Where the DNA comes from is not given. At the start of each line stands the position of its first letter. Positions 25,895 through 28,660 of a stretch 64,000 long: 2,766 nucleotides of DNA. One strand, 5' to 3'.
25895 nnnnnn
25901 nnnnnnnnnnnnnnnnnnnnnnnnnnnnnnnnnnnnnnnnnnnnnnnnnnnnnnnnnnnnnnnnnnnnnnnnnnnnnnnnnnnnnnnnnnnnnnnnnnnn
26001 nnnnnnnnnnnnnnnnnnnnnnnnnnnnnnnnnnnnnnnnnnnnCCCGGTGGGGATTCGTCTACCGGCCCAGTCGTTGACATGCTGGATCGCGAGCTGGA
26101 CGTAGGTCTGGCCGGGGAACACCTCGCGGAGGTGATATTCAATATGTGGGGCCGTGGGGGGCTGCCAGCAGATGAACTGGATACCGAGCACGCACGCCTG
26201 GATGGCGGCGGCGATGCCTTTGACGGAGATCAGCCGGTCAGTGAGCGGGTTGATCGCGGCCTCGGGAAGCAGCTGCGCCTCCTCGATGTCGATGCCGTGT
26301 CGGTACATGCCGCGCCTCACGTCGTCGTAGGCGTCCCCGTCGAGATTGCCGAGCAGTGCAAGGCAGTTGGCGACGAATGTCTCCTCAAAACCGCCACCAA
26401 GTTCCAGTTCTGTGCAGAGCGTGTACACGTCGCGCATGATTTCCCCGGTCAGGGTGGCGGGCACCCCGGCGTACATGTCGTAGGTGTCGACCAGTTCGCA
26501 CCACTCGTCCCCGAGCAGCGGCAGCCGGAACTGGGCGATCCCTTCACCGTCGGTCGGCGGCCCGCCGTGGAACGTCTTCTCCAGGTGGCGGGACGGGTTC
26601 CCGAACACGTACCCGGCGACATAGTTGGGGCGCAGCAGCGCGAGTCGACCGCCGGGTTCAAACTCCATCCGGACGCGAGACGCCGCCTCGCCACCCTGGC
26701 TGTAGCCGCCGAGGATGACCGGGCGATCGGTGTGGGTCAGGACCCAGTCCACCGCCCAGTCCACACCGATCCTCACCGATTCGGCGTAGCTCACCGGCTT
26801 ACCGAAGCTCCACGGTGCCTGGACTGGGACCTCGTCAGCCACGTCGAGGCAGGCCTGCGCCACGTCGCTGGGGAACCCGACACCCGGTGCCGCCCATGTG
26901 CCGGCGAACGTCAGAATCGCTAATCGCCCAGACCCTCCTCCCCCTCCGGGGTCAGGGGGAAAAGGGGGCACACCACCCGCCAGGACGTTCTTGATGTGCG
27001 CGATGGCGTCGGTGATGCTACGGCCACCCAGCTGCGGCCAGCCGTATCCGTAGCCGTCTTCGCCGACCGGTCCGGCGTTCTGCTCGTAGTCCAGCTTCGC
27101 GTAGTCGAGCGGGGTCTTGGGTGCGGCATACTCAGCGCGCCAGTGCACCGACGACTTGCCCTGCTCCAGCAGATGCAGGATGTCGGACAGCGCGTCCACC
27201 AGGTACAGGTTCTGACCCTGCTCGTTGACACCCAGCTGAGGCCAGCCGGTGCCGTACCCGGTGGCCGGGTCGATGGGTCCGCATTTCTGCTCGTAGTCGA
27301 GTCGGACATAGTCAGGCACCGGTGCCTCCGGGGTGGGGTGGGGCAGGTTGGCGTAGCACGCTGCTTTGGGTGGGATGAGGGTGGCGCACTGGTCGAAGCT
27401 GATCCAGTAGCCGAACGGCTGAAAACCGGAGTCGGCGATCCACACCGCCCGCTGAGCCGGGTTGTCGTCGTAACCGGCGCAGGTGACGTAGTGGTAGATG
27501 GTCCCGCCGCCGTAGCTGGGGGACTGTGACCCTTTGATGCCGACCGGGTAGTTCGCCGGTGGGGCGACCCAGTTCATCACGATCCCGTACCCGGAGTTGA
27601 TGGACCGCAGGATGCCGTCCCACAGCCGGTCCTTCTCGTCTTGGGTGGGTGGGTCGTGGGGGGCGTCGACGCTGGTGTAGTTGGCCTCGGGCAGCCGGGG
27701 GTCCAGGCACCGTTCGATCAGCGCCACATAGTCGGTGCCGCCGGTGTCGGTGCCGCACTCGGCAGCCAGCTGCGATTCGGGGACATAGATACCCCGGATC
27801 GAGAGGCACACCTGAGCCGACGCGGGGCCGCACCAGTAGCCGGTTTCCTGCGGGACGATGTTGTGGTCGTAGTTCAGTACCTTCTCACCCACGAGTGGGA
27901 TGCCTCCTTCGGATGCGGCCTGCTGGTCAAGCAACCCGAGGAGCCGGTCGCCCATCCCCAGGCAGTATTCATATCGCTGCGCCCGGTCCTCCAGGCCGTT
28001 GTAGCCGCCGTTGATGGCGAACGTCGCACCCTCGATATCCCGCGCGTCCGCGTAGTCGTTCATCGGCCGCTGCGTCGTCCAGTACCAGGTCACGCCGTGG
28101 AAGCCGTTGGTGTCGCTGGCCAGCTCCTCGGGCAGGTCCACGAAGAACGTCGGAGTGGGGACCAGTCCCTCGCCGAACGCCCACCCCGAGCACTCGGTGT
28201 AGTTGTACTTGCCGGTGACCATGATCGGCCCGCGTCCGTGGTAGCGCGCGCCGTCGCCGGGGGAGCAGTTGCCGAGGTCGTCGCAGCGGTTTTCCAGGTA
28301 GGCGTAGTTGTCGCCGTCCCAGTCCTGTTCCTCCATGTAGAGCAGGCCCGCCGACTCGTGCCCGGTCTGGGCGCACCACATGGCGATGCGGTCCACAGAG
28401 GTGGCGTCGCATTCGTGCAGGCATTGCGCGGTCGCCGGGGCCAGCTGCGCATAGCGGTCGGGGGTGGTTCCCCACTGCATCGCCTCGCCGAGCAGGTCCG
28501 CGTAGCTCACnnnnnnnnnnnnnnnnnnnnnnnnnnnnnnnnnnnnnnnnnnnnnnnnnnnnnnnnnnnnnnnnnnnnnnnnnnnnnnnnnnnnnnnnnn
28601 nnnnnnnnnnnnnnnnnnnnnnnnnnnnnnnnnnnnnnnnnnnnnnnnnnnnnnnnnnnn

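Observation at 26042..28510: Single 822-aa endolysin fusing LysA-type domains (GH19 plus C39-like peptidase) with a LysB-type cutinase/esterase domain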

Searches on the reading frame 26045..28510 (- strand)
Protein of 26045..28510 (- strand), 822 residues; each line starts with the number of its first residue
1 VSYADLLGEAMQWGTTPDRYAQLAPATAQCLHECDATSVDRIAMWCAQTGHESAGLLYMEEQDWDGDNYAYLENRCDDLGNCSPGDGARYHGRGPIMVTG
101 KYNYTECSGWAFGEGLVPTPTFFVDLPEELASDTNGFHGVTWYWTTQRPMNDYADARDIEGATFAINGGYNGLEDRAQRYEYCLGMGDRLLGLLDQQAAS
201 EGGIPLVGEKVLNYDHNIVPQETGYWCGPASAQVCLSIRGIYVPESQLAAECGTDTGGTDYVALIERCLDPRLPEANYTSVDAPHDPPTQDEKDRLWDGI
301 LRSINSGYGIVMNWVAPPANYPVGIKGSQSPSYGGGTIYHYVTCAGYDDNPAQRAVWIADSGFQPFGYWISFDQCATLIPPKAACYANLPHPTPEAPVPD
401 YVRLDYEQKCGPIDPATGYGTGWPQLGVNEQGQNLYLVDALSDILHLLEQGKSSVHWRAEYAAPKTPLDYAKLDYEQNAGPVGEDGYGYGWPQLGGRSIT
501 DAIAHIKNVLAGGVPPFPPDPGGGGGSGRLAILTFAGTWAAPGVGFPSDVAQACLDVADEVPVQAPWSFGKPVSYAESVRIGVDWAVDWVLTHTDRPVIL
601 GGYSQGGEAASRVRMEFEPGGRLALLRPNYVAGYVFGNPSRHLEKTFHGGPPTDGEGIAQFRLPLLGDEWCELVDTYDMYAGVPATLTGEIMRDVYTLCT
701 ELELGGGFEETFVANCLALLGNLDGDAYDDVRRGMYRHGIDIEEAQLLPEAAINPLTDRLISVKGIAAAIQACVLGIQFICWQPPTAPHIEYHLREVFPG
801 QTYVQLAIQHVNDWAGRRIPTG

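Call 3: search_protein_families(library=pfam, proteins=[window:26045-28510:-], max_evalue=1)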
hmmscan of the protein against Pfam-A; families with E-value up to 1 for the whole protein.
window:26045-28510:- (822 aa): 2 families
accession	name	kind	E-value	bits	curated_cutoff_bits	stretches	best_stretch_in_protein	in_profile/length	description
PF13529.12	Peptidase_C39_2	-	1.6e-13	51.9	24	1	219-361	6-142/143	Peptidase_C39 like family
PF00182.24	Glyco_hydro_19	-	6.6e-08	33.1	25.5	1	37-148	48-158/232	Chitinase class I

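Call 4: search_protein_families(library=phrogs, proteins=[window:26045-28510:-], max_evalue=0.01)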
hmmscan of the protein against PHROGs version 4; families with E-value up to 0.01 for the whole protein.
window:26045-28510:- (822 aa): 10 families
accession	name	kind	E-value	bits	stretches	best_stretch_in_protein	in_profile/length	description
phrog_1519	-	lysis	7e-163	544.3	2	209-399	3-194/502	endolysin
phrog_6007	-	lysis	1.9e-86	291.8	1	205-396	207-394/483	endolysin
phrog_102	-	lysis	1.1e-66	226.7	1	529-819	95-367/369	endolysin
phrog_34417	-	unknown function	1.4e-59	203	1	7-191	11-199/326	-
phrog_16428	-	lysis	1e-57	197.1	1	208-394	2-203/520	endolysin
phrog_317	-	lysis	1.4e-50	173.9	1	14-197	203-369/492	endolysin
phrog_9506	-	lysis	8.8e-50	171.2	1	9-211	8-218/330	endolysin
phrog_181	-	lysis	2.7e-33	116.9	1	17-181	345-524/769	endolysin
phrog_14712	-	moron, auxiliary metabolic gene and host takeover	3.3e-23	83.4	1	40-181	42-181/322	chitinase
phrog_26317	-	unknown function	1.6e-16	61.4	1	75-184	17-114/119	-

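Call 5: search_solved_structures(query=window:26045-28510:-, max_evalue=1, show_alignments=3)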
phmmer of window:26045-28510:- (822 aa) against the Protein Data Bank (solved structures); distinct sequences matched with E-value up to 1: 38.
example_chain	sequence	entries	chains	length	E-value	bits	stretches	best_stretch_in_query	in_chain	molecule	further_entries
9hnv_A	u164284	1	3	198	1.7e-48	168.8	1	10-191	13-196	N-acetylmuramoyl-L-alanine amidase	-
9hqw_A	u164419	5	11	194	3e-38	134.9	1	13-194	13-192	Endolysin A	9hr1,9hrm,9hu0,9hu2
9hnu_B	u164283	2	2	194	7.4e-38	133.6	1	13-194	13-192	Endolysin A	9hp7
9ms7_A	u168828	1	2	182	3.3e-22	81.8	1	23-181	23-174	PWe2 endolysin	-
4ok7_A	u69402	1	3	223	2.8e-13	52.3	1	79-181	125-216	Endolysin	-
7r6s_A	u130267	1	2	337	6.4e-12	47.8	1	78-182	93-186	Putative bacteriophage protein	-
9eoi_A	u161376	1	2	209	9.7e-08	34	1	80-179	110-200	Putative lytic enzyme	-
2cjl_A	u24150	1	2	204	1.6e-07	33.3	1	36-150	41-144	SECRETED CHITINASE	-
8hne_A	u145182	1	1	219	2.5e-07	32.6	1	41-148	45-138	Anc4, ancestral GH19 chitinase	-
1wvu_A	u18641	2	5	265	1.3e-06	30.2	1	40-148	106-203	chitinase C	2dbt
3w3e_A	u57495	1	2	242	2.2e-06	29.5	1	40-148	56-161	Cotyledoneous yieldin-like protein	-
1wvv_A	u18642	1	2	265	3.3e-06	28.9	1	40-148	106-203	chitinase C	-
2baa_A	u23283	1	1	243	3.8e-06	28.7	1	41-151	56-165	ENDOCHITINASE (26 KD)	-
7v91_A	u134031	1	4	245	3.9e-06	28.7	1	35-148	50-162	GH19 Chitinase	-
1dxj_A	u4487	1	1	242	7.9e-06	27.6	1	40-148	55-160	CLASS II CHITINASE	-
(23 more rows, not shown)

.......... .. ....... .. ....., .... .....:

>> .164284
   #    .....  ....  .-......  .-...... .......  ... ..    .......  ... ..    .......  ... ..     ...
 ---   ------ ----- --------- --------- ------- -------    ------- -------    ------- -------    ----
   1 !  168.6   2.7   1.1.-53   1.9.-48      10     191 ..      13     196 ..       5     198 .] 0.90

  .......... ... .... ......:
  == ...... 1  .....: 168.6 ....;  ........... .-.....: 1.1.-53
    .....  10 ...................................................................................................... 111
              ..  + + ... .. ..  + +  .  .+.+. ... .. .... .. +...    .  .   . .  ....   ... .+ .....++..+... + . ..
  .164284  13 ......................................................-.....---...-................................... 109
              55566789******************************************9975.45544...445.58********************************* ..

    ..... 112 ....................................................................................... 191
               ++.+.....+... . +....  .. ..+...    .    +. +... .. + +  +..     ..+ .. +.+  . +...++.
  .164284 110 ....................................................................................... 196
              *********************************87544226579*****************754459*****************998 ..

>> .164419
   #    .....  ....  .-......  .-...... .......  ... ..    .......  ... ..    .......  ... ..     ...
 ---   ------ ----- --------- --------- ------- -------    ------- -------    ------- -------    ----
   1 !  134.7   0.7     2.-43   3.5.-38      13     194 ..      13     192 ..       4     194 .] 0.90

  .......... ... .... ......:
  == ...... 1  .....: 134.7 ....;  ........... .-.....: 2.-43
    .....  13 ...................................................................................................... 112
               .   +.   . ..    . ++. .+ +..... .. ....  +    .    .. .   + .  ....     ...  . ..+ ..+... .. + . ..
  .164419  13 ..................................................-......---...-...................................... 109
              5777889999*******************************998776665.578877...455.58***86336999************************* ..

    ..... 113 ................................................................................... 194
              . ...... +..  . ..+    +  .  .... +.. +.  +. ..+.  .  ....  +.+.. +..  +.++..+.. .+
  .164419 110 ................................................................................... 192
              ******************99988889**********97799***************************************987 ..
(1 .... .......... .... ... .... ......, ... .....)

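Call 7: search_dna_similar(query=window:26045-28510:-, collection=phages, mode=protein, max_rows=60, rows=spread)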
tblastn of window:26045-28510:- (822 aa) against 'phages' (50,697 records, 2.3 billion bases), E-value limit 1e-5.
Records with a match: 2687; places in all: 2696; records where one place covers at least 80% of the query: 6.
Best place of each record, by identity: 80-90% 4; 60-80% 22; <60% 2661.
By first word of the organism name: Mycobacterium 2097; Gordonia 167; Pseudomonas 96; Xanthomonas 41; Salmonella 32; Klebsiella 31; Erwinia 29; Escherichia 29; Corynebacterium 22; Synechococcus 20; and 42 more.
By host as written in the record: Mycobacterium smegmatis mc2 155 1434; Mycobacterium smegmatis mc#155 287; Gordonia terrae 3612 136; Mycobacterium smegmatis mc2155 104; - 75; Pseudomonas aeruginosa 42; Mycobacterium sp. 35; Erwinia amylovora 16; and 255 more.
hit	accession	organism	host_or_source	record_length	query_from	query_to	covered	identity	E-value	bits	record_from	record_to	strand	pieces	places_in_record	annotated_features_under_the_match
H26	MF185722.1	Mycobacterium phage Peanam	Mycobacterium smegmatis mc2 155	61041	4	815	79%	47.9%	3e-66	546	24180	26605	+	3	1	30: lysin A | 31: lysin B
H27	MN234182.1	Mycobacterium phage Geraldini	Mycobacterium smegmatis mc2 155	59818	19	815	77%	48.7%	6e-75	563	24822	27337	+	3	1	30: lysin A | 31: lysin B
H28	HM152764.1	Mycobacterium phage Angelica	Mycobacterium smegmatis mc2 155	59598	19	815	77%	48.4%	1e-73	553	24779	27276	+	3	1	30: lysin A | 31: lysin B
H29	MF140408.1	Mycobacterium phage DismalFunk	Mycobacterium smegmatis mc2 155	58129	5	812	55%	56.2%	9e-66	504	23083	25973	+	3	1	28: lysin A, protease C39 domain | 29: lysin B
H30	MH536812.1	Gordonia phage Apricot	Gordonia terrae 3612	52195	7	397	45%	51.5%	2e-49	369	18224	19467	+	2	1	21: lysin A, protease C39 domain | 22: lysin A, glycosyl hydrolase domain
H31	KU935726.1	Mycobacterium phage Xerxes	Mycobacterium smegmatis mc2 155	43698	6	386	43%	51.6%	3e-68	356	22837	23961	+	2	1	28: lysin A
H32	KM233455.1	Mycobacterium phage Farber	Mycobacterium smegmatis mc2 155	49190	14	382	41%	52.2%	6e-70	343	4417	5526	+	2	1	lysin A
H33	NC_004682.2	Mycobacterium phage Bxz2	-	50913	14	382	41%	52.0%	1e-69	342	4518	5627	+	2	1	11: endolysin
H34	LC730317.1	Mycobacterium phage B1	Mycobacterium smegmatis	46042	14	382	42%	50.6%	3e-66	340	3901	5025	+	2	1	record has no annotation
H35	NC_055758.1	Gordonia phage Pleakley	Gordonia terrae 3612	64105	26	382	42%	41.9%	2e-31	275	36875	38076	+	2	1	55: endolysin | 56: lysin A, glycosyl hydrolase domain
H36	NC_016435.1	Gordonia phage GRU1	Gordonia rubropertincta strain Grub38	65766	23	387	43%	36.9%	1e-28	217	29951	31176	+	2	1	endolysin (x2)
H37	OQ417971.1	Mycobacterium phage prophiT50-1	Mycobacterium abscessus T50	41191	529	817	35%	38.5%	9e-36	152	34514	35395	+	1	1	50: lysin B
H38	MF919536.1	Mycobacterium phage TipsytheTRex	Mycobacterium smegmatis mc2 155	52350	533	817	35%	33.5%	4e-28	128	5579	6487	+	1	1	lysin B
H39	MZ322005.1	Mycobacterium phage Phillis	Mycobacterium smegmatis mc2 155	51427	529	821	36%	31.5%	1e-25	120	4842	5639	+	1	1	8: lysin B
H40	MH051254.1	Mycobacterium phage Jabiru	Mycobacterium smegmatis mc2 155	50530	533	817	35%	31.6%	3e-18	97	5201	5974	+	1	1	8: lysin B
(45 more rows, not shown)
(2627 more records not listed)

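Call 9: search_dna_similar(query=window:26045-28510:-, collection=phages, mode=protein, max_rows=40, rows=best)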
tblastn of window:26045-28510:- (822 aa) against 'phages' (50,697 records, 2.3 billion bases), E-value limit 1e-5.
Records with a match: 2687; places in all: 2696; records where one place covers at least 80% of the query: 6.
Best place of each record, by identity: 80-90% 4; 60-80% 22; <60% 2661.
By first word of the organism name: Mycobacterium 2097; Gordonia 167; Pseudomonas 96; Xanthomonas 41; Salmonella 32; Klebsiella 31; Erwinia 29; Escherichia 29; Corynebacterium 22; Synechococcus 20; and 42 more.
By host as written in the record: Mycobacterium smegmatis mc2 155 1434; Mycobacterium smegmatis mc#155 287; Gordonia terrae 3612 136; Mycobacterium smegmatis mc2155 104; - 75; Pseudomonas aeruginosa 42; Mycobacterium sp. 35; Erwinia amylovora 16; and 255 more.
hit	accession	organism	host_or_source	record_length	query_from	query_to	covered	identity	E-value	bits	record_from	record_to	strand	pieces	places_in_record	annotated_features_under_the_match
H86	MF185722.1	Mycobacterium phage Peanam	Mycobacterium smegmatis mc2 155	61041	4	815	79%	47.9%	3e-66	546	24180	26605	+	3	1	30: lysin A | 31: lysin B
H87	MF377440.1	Mycobacterium phage Bella96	Mycobacterium smegmatis mc2 155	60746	4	815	79%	47.8%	2e-74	557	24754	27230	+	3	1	lysin A | lysin B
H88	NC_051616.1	Mycobacterium phage Bella96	Mycobacterium smegmatis mc2 155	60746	4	815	79%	47.8%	2e-74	557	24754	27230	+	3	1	endolysin | lysin B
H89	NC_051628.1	Mycobacterium phage Urkel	Mycobacterium smegmatis mc2 155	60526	4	815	79%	47.8%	1e-73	556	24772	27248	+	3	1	endolysin | lysin B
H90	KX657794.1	Mycobacterium phage SamuelLPlaqson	Mycobacterium smegmatis mc2 155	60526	4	815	79%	47.8%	1e-73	556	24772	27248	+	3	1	lysin A | lysin B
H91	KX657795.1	Mycobacterium phage DrHayes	Mycobacterium smegmatis mc2 155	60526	4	815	79%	47.8%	1e-73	556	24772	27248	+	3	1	lysin A | lysin B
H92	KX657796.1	Mycobacterium phage Urkel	Mycobacterium smegmatis mc2 155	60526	4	815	79%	47.8%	1e-73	556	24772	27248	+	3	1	lysin A | lysin B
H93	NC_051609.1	Mycobacterium phage Ellie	soil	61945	4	816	80%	47.5%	5e-69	537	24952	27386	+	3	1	27: endolysin | 28: lysin B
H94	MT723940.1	Mycobacterium phage Ellie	soil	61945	4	816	80%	47.5%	5e-69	537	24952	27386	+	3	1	27: lysin A | 28: lysin B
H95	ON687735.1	Mycobacterium phage Kashi_VT1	Mycobacterium smegmatis MC2 155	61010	19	815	77%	48.9%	2e-76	562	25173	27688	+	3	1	lysin A | lysin B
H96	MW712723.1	Mycobacterium phage Asayake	Mycobacterium smegmatis mc#155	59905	19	815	77%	48.9%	7e-76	566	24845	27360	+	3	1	30: lysin A | 31: lysin B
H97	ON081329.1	Mycobacterium phage Pokerus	Mycobacterium smegmatis mc#155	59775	19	815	77%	48.9%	9e-76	564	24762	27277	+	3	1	29: lysin A | 30: lysin B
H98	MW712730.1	Mycobacterium phage BaghaKamala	Mycobacterium smegmatis mc#155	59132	19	815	77%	48.9%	7e-76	563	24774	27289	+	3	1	30: lysin A | 31: lysin B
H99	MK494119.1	Mycobacterium Phage Niklas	Mycobacterium smegmatis mc2 155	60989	4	815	79%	47.8%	3e-66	546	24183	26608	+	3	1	30: lysin A | 31: lysin B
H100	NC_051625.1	Mycobacterium Phage Niklas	Mycobacterium smegmatis mc2 155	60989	4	815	79%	47.8%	3e-66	546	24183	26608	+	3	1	30: endolysin | 31: lysin B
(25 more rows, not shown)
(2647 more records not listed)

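Call 10: get_annotated_region(hit=H86, flank=3000)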
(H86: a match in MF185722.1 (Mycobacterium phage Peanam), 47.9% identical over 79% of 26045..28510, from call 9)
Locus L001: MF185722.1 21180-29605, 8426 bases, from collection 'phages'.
description: Mycobacterium phage Peanam, complete genome.
organism: Mycobacterium phage Peanam (NCBI taxid 2015848)
taxonomy: Viruses; Duplodnaviria; Heunggongvirae; Uroviricota; Caudoviricetes; Weiservirinae; Anayavirus
host: Mycobacterium smegmatis mc2 155; source: soil; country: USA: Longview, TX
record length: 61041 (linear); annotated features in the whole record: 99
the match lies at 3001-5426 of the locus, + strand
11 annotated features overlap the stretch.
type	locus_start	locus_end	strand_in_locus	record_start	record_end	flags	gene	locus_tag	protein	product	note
CDS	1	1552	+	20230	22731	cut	27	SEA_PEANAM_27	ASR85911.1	minor tail protein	-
CDS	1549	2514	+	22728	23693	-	28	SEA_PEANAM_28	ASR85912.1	hypothetical protein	-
CDS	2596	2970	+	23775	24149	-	29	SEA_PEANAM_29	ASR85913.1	hypothetical protein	-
CDS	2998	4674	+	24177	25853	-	30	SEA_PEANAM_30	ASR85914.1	lysin A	-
CDS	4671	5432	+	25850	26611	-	31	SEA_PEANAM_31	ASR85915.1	lysin B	-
CDS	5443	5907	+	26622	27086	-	32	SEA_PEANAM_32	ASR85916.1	holin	-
CDS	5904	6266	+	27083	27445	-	33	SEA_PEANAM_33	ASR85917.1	hypothetical protein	-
CDS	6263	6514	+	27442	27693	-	34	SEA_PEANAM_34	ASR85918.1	hypothetical protein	-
CDS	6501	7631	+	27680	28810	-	35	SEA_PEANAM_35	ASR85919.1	hypothetical protein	-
CDS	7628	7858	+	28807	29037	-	36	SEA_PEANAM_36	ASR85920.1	hypothetical protein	-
CDS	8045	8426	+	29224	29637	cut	37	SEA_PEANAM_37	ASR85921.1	hypothetical protein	-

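Call 11: get_annotated_region(hit=H96, flank=3000)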
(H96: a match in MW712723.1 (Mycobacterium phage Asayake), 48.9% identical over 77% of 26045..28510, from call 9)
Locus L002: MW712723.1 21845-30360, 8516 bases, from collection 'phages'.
description: Mycobacterium phage Asayake, complete genome.
organism: Mycobacterium phage Asayake (NCBI taxid 2836015)
taxonomy: Viruses; Duplodnaviria; Heunggongvirae; Uroviricota; Caudoviricetes; Weiservirinae; Anayavirus
host: Mycobacterium smegmatis mc#155; source: soil; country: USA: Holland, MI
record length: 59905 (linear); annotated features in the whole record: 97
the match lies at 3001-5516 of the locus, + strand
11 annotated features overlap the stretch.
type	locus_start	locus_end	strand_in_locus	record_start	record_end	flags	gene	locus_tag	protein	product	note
CDS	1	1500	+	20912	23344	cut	27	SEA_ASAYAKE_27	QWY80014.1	minor tail protein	-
CDS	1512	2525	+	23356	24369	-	28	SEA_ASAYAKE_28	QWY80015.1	minor tail protein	-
CDS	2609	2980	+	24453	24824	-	29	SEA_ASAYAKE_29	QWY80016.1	hypothetical protein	-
CDS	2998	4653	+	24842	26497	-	30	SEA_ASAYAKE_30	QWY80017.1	lysin A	-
CDS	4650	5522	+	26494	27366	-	31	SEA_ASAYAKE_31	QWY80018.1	lysin B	-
CDS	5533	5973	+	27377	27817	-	32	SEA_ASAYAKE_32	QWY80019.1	holin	-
CDS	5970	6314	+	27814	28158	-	33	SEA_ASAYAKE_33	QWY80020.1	hypothetical protein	-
CDS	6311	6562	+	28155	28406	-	34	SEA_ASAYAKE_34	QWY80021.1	hypothetical protein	-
CDS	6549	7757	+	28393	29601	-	35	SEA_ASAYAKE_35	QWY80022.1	exonuclease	-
CDS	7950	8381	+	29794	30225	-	36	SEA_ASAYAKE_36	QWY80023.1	helix-turn-helix DNA binding domain protein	-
CDS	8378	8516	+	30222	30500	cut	37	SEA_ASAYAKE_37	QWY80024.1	hypothetical protein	-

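Call 12: get_annotated_region(hit=H29, flank=3000)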
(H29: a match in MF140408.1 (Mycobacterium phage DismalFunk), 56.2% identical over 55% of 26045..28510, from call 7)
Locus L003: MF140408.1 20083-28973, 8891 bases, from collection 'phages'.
description: Mycobacterium phage DismalFunk, complete genome.
organism: Mycobacterium phage DismalFunk (NCBI taxid 2015880)
taxonomy: Viruses; Duplodnaviria; Heunggongvirae; Uroviricota; Caudoviricetes; Weiservirinae; Timquatrovirus
host: Mycobacterium smegmatis mc2 155; source: soil; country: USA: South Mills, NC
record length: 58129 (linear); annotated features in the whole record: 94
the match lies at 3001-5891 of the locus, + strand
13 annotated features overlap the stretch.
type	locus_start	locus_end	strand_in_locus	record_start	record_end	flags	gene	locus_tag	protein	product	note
CDS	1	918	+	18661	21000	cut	23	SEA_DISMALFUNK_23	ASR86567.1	minor tail protein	-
CDS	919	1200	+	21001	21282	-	24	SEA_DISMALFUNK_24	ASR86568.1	minor tail protein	-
CDS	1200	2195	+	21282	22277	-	25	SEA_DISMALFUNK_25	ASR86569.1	minor tail protein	-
CDS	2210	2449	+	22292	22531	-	26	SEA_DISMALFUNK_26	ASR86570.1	hypothetical protein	-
CDS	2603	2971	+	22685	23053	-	27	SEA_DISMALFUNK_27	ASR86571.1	hypothetical protein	-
CDS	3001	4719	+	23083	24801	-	28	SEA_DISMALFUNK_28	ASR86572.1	lysin A, protease C39 domain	-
CDS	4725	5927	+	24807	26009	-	29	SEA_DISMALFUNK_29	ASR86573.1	lysin B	-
CDS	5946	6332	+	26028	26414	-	30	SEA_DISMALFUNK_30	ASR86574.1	holin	-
CDS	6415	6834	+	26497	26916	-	31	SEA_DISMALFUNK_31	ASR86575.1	hypothetical protein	-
CDS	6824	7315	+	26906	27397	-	32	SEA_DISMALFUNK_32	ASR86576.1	hypothetical protein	-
CDS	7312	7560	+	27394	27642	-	33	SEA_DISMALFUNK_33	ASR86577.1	hypothetical protein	-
CDS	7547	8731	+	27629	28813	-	34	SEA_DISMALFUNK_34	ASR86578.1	MRE11 double-strand break endo/exonuclease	-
CDS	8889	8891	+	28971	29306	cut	35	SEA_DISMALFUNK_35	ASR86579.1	LamD-like protein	-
